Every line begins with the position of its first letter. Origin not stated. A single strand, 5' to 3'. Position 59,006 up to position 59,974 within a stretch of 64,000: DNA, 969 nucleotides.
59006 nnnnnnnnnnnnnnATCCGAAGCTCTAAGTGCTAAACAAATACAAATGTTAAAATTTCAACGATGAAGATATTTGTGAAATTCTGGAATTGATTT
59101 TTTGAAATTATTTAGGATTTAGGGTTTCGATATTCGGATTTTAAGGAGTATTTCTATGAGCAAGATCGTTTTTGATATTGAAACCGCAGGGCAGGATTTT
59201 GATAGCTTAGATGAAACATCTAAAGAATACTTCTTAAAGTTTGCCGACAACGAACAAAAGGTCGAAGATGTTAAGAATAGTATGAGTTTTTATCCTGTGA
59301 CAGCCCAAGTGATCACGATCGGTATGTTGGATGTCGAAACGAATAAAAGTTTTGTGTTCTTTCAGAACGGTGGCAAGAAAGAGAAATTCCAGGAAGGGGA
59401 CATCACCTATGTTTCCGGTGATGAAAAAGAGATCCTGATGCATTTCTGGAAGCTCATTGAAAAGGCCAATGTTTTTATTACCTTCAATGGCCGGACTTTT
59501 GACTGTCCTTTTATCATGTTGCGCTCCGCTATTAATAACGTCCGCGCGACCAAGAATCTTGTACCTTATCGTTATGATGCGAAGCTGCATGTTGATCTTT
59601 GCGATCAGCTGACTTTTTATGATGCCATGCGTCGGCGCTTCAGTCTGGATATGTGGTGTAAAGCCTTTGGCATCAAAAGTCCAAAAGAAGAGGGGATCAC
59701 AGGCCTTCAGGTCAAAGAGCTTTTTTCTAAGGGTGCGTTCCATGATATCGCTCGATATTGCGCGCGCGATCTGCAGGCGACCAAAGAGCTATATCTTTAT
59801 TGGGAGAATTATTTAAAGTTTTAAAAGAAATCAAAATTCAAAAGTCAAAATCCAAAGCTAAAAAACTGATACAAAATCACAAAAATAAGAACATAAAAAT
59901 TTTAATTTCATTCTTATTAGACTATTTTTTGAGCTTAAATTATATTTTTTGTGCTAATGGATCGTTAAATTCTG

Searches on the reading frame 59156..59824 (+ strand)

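Call 65: search_protein_families(library=pfam, proteins=[window:59156-59824:+], max_evalue=0.00001)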
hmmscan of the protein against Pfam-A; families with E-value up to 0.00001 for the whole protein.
window:59156-59824:+ (222 aa): 3 families
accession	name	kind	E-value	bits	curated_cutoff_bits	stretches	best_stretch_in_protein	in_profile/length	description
PF10108.15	DNA_pol_B_exo2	-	3.8e-21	76.2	24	1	74-217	21-174/213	Predicted 3'-5' exonuclease related to the exonuclease domain of PolB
PF13482.12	RNase_H_2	-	1.5e-10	41.7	22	1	49-215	14-163/165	RNase_H superfamily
PF03104.25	DNA_pol_B_exo1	-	1.4e-06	28.4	23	1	44-129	108-185/242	DNA polymerase family B, exonuclease domain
